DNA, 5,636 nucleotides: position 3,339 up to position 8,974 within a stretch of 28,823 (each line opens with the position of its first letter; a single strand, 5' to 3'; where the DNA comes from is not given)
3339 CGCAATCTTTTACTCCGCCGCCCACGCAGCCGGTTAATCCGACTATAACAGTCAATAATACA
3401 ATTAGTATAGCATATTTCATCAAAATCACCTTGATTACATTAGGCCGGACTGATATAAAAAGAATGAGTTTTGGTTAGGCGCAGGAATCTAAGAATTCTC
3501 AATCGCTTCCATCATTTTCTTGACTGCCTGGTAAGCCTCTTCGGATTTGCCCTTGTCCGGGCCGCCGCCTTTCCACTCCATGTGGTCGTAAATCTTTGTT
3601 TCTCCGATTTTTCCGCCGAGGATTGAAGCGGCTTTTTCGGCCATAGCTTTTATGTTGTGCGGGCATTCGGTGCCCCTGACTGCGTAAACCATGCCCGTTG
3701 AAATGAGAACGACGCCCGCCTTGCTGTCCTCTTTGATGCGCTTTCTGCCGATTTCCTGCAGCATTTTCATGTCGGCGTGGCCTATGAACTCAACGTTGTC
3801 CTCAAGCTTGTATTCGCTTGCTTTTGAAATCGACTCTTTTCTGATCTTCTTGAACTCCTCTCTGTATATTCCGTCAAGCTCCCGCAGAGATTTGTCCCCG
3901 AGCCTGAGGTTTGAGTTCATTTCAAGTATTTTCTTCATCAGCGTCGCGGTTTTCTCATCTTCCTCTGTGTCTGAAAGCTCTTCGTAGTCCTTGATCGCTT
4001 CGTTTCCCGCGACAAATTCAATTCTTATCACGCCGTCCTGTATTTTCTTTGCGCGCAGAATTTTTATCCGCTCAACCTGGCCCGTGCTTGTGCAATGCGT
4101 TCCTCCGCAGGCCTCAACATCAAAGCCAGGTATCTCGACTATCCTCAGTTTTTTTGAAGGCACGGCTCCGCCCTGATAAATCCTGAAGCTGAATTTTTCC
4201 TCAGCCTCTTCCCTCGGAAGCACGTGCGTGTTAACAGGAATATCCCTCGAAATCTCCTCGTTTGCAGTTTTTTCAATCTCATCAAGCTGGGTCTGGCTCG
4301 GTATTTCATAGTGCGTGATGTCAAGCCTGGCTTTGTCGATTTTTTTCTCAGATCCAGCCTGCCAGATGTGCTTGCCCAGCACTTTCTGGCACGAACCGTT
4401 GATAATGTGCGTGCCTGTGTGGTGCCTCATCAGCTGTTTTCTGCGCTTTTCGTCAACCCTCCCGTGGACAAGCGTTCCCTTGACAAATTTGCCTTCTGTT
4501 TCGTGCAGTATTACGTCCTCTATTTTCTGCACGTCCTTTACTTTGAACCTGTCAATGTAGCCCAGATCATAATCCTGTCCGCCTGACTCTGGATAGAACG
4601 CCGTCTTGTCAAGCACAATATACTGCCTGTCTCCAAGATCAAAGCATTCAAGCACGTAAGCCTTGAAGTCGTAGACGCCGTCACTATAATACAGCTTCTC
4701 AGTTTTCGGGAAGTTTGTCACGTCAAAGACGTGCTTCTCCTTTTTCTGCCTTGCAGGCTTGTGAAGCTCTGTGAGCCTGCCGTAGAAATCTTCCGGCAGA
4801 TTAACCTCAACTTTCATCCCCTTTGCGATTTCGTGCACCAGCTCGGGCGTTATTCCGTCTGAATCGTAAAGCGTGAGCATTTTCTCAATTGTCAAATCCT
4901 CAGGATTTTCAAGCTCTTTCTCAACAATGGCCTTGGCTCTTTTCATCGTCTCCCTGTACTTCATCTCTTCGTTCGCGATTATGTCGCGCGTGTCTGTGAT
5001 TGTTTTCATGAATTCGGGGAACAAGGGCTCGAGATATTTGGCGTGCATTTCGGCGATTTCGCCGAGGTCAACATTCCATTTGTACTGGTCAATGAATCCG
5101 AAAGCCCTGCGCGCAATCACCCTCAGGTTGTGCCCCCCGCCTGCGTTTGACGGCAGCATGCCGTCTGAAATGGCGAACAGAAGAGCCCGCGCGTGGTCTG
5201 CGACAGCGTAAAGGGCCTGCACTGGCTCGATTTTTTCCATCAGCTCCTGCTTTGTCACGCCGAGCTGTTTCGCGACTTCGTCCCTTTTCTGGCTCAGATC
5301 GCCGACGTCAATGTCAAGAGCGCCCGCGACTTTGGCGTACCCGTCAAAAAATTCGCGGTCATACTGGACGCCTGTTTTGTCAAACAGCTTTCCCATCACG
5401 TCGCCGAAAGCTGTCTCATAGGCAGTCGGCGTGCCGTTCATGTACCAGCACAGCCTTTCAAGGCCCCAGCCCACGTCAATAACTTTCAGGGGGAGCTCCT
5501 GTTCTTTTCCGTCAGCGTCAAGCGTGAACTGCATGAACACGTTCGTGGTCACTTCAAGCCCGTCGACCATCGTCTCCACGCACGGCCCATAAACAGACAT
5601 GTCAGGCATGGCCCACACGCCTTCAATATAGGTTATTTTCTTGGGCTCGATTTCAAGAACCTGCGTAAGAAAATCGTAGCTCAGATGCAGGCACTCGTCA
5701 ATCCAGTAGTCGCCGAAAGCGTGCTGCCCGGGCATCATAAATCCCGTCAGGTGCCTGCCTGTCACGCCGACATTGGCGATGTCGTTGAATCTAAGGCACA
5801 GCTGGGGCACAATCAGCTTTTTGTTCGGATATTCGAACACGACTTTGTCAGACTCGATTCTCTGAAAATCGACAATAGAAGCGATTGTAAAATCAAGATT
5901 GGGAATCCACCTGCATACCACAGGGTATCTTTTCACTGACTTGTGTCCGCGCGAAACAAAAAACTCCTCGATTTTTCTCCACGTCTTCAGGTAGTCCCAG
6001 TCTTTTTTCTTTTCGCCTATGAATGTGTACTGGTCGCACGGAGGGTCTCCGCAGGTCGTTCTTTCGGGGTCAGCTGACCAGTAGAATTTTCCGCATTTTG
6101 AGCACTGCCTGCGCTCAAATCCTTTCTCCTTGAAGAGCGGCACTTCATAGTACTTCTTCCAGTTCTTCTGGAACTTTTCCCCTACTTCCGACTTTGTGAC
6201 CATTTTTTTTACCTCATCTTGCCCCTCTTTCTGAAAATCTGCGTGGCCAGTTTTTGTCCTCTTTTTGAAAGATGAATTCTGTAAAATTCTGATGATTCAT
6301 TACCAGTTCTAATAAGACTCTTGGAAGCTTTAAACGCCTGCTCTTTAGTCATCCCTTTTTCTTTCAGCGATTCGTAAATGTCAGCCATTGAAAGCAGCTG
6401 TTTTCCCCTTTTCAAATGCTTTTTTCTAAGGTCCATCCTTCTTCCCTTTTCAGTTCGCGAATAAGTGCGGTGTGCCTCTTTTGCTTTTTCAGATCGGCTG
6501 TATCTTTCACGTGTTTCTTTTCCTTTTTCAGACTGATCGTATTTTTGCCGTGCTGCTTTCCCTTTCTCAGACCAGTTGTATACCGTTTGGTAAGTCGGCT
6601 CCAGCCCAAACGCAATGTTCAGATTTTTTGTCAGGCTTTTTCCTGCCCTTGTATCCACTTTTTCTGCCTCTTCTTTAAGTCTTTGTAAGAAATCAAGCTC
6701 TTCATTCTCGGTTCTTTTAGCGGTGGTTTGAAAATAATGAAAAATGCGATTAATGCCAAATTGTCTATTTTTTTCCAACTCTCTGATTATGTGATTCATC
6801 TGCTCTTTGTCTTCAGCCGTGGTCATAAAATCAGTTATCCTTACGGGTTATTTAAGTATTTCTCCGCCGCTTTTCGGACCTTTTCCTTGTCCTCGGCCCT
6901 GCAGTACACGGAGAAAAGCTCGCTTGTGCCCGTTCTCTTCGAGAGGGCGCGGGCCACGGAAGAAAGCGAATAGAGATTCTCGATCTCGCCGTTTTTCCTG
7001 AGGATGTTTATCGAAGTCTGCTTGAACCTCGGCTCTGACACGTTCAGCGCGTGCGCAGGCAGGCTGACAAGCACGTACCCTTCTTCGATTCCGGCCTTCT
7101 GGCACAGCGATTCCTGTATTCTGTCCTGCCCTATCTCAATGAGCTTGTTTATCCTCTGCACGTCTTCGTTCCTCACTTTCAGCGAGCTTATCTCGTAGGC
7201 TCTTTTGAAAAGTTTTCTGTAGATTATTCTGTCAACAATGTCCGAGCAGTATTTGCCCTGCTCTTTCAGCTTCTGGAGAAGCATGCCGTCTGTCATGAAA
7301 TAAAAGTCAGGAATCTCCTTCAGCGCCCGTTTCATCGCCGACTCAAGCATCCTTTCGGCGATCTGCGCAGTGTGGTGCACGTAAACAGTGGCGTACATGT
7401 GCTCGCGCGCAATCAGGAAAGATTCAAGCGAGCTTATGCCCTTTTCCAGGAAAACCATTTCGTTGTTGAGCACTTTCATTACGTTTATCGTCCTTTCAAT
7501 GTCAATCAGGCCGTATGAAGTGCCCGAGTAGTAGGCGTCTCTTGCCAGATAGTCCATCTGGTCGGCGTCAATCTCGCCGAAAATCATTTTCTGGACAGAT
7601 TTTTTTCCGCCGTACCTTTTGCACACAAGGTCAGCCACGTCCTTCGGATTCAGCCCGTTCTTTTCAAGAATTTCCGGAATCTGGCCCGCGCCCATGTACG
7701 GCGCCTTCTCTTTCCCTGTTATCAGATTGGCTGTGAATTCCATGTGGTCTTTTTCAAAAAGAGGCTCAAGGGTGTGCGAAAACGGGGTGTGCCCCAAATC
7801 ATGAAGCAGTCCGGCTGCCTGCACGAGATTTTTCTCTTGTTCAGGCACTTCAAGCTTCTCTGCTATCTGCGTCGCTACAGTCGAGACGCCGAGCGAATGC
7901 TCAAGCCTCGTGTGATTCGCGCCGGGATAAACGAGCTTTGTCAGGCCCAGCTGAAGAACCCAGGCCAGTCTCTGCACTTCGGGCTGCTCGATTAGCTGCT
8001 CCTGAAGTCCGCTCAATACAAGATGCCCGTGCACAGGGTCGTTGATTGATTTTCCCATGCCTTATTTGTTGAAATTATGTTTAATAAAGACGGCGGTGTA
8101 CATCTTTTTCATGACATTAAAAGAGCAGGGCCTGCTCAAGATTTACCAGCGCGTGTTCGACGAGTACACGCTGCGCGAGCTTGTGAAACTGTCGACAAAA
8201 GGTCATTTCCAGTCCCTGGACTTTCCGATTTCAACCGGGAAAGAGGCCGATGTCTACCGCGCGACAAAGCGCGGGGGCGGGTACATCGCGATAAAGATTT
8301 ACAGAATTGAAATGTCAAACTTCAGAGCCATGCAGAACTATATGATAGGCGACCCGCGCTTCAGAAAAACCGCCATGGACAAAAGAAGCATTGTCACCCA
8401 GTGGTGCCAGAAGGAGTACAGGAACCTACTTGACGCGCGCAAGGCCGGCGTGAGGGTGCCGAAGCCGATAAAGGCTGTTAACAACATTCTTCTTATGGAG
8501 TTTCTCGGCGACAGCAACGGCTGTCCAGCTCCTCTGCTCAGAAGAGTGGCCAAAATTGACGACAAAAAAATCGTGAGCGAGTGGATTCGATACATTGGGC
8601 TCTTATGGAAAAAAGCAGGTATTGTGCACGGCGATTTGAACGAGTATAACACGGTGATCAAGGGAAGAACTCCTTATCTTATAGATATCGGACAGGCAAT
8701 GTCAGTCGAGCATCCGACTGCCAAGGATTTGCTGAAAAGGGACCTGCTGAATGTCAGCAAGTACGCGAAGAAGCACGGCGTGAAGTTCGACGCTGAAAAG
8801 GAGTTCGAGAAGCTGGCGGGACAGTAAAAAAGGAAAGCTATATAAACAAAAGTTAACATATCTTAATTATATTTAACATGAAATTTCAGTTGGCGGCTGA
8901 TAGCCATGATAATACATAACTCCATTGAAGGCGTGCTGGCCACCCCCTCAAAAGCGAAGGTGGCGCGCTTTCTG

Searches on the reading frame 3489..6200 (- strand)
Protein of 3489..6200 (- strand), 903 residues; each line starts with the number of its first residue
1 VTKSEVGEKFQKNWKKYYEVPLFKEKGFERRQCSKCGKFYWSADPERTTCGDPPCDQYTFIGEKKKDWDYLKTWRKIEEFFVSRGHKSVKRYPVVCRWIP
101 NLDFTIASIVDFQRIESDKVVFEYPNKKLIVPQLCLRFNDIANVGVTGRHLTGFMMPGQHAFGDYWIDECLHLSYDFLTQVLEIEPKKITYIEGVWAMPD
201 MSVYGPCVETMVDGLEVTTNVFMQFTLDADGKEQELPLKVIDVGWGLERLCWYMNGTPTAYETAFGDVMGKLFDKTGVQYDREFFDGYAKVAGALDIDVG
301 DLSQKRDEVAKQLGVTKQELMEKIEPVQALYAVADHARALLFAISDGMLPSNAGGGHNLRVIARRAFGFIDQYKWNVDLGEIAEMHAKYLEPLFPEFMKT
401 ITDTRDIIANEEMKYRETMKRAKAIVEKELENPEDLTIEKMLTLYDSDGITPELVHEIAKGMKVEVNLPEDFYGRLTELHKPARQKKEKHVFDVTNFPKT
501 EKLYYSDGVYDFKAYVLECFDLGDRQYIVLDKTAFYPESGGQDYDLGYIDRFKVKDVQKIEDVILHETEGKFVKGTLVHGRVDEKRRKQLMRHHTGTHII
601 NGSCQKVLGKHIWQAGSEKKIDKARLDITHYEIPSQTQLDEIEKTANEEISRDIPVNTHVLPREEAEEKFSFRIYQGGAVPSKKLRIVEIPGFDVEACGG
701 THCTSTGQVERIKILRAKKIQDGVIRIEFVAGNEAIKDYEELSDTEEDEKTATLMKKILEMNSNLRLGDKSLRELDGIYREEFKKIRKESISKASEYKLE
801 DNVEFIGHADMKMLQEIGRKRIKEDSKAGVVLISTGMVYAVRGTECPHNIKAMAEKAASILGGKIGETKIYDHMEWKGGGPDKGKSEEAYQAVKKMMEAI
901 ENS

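Call 91: search_protein_families(library=pfam, proteins=[window:3489-6200:-], max_evalue=0.0001)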
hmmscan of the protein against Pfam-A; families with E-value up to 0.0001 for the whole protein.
window:3489-6200:- (903 aa): 3 families
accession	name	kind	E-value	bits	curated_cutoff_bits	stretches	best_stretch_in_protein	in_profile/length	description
PF01411.24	tRNA-synt_2c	-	9.1e-98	328.6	30.3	1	79-586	8-552/552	tRNA synthetases class II (A)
PF07973.19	tRNA_SAD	-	6.6e-15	55.3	24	1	685-728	1-44/44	Threonyl and Alanyl tRNA synthetase second additional domain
PF02091.20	tRNA-synt_2e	-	2.3e-05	24.2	27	1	183-268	100-180/278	Glycyl-tRNA synthetase alpha subunit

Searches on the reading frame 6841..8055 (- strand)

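Call 91: search_protein_families(library=pfam, proteins=[window:6841-8055:-], max_evalue=0.0001)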
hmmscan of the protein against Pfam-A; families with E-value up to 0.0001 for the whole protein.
window:6841-8055:- (404 aa): 3 families
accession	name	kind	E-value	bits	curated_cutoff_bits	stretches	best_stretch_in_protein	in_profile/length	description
PF19276.4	HD_assoc_2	-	2.5e-41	142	23.1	1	184-402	1-212/222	HD associated region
PF01966.28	HD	-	8.3e-15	55.5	22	1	50-172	1-115/116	HD domain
PF08668.18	HDOD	-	1.9e-05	24.7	22.9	1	51-101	96-144/196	HDOD domain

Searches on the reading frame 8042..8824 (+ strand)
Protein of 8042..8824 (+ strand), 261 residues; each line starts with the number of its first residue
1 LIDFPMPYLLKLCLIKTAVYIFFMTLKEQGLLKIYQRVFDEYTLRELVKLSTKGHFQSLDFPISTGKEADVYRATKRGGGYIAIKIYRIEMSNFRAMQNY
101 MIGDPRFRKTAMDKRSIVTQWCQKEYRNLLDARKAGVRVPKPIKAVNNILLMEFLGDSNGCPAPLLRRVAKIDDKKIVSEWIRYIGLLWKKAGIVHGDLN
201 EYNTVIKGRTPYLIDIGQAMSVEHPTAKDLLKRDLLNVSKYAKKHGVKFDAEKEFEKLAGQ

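Call 109: search_protein_families(library=pfam, proteins=[window:8042-8824:+], max_evalue=0.0001)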
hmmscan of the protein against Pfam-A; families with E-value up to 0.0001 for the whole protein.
window:8042-8824:+ (261 aa): 2 families
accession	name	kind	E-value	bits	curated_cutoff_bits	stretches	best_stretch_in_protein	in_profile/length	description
PF01163.29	RIO1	-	6.1e-52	176.4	22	1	70-251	1-184/187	RIO domain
PF03109.22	ABC1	-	1e-05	25.2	22.9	0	134-232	128-227/244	ABC1 atypical kinase-like domain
